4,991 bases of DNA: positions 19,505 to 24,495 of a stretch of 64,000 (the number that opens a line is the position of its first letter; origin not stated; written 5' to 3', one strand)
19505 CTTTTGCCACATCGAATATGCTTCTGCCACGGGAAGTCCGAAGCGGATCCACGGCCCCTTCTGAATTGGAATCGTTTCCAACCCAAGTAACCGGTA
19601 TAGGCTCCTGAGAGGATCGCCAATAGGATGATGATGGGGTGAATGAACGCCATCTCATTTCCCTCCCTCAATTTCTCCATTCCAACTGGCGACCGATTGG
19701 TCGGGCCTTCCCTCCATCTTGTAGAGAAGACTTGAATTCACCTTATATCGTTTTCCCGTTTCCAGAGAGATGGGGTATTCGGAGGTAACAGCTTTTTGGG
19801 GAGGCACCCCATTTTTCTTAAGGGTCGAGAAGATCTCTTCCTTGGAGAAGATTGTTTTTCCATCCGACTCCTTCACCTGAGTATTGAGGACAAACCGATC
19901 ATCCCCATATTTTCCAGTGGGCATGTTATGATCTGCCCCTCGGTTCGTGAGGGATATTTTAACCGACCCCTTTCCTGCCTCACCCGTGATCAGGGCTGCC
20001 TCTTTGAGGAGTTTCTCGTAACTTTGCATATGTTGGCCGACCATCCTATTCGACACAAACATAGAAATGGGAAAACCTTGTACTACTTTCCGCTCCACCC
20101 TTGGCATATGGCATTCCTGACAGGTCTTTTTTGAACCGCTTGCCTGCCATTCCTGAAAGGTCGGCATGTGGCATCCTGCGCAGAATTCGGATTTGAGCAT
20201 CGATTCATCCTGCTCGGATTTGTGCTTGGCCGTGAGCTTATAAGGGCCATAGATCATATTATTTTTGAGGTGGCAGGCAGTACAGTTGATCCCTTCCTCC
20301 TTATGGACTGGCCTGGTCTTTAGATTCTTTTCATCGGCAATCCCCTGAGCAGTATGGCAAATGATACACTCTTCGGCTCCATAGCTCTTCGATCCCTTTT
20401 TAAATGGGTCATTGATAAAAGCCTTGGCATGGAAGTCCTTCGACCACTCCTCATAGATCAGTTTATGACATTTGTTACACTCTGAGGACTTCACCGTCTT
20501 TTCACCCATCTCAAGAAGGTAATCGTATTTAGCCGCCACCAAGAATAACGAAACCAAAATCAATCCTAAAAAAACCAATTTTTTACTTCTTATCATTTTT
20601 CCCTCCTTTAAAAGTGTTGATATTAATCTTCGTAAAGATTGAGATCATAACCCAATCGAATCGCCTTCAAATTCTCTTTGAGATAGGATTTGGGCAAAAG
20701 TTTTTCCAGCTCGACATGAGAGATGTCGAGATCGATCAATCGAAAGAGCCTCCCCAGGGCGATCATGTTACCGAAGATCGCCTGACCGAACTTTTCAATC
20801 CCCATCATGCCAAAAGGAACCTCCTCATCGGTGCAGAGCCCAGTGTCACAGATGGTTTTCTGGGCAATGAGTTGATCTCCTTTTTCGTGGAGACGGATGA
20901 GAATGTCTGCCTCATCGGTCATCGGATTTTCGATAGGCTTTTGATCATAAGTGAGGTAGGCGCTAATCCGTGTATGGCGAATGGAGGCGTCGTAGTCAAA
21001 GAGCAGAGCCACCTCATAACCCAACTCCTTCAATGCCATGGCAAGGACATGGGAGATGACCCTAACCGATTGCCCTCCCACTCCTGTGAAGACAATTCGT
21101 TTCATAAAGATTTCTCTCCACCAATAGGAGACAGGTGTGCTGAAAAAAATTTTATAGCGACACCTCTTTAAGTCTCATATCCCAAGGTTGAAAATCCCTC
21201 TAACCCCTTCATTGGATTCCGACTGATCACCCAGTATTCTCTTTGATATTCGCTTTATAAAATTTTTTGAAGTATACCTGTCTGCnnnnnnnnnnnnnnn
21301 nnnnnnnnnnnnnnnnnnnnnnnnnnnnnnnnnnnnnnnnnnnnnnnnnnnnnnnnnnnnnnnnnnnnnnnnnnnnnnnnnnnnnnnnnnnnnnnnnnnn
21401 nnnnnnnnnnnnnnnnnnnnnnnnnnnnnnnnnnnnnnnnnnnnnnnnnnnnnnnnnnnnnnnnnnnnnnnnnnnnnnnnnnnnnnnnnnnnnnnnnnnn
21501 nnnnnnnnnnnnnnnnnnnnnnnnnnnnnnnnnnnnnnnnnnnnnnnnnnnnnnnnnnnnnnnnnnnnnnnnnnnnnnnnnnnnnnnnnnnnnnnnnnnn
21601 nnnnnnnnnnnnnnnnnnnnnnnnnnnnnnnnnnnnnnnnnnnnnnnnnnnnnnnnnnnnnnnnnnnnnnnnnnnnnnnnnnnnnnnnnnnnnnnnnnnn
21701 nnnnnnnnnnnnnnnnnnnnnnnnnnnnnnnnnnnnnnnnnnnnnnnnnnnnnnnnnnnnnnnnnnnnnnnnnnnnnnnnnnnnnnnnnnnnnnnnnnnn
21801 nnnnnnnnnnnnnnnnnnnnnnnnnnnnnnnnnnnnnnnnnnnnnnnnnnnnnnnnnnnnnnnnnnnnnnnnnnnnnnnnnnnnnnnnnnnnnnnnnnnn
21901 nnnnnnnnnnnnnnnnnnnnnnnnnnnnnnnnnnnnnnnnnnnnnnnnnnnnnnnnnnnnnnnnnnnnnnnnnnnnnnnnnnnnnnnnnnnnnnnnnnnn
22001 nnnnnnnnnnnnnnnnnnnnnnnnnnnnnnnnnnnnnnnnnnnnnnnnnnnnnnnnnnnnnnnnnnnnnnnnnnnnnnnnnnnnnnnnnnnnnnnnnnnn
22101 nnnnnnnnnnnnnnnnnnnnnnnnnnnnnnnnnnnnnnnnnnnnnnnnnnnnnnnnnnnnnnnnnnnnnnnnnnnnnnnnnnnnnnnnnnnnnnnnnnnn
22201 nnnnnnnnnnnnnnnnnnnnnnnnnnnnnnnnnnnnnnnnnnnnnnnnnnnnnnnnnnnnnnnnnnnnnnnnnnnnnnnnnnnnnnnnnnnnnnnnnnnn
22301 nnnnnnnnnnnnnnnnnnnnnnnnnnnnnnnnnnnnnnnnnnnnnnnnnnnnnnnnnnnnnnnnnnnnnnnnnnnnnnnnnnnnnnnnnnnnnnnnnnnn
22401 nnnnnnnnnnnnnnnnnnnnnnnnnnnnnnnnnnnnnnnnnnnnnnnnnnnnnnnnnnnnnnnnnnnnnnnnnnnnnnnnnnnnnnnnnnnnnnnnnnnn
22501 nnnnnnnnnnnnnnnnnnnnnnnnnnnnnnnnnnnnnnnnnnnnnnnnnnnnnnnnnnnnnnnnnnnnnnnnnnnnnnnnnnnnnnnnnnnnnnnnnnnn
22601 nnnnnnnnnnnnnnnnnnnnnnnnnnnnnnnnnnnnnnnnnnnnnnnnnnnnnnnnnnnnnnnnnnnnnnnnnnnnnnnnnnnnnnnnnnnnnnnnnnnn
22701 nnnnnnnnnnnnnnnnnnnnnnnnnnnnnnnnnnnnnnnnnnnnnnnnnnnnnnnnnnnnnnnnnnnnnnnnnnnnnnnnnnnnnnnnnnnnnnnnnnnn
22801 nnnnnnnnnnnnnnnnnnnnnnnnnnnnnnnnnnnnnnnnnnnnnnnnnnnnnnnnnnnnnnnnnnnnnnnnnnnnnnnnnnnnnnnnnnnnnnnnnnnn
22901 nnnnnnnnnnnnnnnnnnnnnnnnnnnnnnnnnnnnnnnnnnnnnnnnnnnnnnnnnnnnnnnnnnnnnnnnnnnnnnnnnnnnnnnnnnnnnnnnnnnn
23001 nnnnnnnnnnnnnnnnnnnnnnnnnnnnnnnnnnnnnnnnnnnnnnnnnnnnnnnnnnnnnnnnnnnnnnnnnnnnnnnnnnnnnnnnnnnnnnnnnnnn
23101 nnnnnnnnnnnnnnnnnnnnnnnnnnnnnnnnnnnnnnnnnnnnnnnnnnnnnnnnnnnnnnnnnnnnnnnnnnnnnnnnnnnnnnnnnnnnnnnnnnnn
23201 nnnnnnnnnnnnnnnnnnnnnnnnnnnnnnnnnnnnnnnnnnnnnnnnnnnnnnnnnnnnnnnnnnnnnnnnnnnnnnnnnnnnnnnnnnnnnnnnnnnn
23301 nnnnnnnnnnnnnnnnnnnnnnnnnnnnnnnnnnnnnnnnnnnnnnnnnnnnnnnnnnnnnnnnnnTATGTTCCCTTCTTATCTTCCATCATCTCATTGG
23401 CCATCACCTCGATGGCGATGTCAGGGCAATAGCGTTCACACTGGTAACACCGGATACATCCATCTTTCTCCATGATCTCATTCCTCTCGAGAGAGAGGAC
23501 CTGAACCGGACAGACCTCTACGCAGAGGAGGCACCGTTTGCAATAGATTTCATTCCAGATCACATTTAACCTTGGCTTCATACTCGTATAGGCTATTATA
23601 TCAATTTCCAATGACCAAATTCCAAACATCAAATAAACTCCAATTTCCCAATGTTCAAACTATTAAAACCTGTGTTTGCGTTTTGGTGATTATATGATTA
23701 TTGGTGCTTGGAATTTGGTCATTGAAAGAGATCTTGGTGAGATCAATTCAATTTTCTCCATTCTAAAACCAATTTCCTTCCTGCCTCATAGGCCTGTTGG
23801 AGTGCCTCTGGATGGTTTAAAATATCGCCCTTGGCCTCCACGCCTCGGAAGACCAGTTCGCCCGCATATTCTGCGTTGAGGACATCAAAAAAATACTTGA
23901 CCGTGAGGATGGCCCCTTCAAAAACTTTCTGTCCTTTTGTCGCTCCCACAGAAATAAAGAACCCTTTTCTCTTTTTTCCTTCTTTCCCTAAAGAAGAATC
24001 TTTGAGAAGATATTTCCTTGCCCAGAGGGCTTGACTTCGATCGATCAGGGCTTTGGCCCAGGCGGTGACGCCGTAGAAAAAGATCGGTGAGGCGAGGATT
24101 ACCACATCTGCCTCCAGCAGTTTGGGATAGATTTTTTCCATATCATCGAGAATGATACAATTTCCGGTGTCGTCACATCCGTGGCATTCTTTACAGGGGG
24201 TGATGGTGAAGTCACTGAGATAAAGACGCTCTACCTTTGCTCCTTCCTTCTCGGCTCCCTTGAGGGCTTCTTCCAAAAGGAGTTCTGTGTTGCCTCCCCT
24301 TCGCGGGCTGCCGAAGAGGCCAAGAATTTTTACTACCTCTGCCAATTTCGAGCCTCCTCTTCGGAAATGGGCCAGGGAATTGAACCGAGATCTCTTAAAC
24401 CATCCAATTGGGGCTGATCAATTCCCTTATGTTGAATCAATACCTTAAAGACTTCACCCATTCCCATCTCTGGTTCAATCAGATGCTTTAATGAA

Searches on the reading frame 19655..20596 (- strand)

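Call 56: search_protein_families(library=pfam, proteins=[window:19655-20596:-], max_evalue=0.0001)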
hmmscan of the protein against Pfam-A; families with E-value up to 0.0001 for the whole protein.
window:19655-20596:- (313 aa): 6 families
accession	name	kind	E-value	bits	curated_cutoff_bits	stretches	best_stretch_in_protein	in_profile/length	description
PF13435.11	Cytochrome_C554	-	3.3e-08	34.8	20.8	1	39-109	1-83/84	Cytochrome c554 and c-prime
PF14522.11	Cytochrome_C7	-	1.2e-07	31.9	24.8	1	97-163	7-66/67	Cytochrome c7 and related cytochrome c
PF22113.1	Mtrc-MtrF_II-IV_dom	-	5.8e-06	26.4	30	0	34-88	117-170/176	Outer membrane cytochrome MtrC/MtrF-like, domains II/IV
PF03264.19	Cytochrom_NNT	-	1.6e-05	25.2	24.1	0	135-170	35-76/174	NapC/NirT cytochrome c family, N-terminal region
PF14537.11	Cytochrom_c3_2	-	9.4e-05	23.3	25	0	69-111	21-66/79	Cytochrome c3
PF09699.15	Paired_CXXCH_1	-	9.9e-05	22.4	20.6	0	75-111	7-38/41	Doubled CXXCH motif (Paired_CXXCH_1)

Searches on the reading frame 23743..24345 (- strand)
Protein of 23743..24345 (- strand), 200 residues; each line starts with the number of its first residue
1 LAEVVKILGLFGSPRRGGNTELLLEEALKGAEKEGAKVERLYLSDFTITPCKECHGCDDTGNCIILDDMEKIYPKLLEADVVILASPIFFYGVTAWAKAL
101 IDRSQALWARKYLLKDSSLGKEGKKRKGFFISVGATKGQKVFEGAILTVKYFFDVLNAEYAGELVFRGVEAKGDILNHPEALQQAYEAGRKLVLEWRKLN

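Call 56: search_protein_families(library=pfam, proteins=[window:23743-24345:-], max_evalue=0.0001)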
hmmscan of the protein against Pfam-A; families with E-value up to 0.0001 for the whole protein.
window:23743-24345:- (200 aa): 2 families
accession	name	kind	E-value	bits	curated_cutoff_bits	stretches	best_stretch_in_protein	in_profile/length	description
PF03358.20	FMN_red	-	2e-22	79.9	24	1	5-113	1-109/152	NADPH-dependent FMN reductase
PF02525.22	Flavodoxin_2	-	2.7e-11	44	27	1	6-184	2-192/198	Flavodoxin-like fold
